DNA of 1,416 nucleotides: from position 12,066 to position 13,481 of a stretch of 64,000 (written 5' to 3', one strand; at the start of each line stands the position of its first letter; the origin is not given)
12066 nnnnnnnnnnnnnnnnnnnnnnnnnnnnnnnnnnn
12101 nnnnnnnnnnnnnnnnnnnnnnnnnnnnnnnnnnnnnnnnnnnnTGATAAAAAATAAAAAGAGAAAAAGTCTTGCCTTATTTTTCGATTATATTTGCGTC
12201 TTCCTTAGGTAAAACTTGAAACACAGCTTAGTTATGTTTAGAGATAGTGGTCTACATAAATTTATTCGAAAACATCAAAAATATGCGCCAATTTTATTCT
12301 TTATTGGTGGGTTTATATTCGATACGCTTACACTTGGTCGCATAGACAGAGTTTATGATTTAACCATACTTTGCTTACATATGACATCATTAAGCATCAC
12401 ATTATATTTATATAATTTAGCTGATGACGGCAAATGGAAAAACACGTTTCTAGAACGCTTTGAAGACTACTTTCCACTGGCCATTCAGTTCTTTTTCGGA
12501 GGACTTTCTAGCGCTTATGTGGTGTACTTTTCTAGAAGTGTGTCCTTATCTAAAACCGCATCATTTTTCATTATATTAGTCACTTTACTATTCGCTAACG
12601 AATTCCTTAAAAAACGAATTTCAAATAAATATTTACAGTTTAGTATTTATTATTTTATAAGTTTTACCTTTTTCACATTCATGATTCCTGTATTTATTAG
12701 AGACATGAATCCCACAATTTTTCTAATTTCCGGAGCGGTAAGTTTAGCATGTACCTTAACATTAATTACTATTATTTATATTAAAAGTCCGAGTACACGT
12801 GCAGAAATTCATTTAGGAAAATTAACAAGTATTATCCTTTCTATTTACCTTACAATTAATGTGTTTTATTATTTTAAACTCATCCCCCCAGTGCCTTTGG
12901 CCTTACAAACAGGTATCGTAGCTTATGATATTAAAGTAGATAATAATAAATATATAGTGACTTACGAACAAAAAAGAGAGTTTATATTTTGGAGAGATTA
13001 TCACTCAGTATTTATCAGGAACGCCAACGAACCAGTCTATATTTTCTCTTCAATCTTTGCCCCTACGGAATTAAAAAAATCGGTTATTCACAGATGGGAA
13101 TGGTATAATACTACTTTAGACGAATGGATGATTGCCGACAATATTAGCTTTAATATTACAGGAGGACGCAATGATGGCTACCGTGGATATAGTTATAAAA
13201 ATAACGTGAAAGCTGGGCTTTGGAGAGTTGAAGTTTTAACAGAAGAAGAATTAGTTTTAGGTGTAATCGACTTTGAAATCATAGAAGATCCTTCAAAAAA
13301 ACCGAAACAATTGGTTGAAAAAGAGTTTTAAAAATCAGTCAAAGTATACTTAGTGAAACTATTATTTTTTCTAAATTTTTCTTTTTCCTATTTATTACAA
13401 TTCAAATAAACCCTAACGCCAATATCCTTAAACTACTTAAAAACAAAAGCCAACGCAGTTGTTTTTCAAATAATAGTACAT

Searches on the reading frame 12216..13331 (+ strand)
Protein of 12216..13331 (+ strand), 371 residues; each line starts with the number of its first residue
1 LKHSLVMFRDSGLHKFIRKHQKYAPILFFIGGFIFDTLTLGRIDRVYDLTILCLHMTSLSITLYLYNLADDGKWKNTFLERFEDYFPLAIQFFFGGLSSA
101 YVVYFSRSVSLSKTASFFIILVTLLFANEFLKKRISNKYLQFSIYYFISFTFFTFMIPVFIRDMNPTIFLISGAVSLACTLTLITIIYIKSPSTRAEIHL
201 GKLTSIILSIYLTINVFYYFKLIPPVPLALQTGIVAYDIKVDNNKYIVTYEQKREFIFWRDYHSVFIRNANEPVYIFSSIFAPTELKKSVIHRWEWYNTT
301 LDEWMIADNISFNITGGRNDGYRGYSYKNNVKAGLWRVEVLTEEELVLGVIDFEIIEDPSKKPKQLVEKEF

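Call 12: search_protein_families(library=pfam, proteins=[window:12216-13331:+])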
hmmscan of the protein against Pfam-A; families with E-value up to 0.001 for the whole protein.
window:12216-13331:+ (371 aa): 1 family
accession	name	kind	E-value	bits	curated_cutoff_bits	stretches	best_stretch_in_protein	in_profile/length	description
PF11141.13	DUF2914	-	4.5e-15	55.5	23.6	1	288-355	2-62/62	Protein of unknown function (DUF2914)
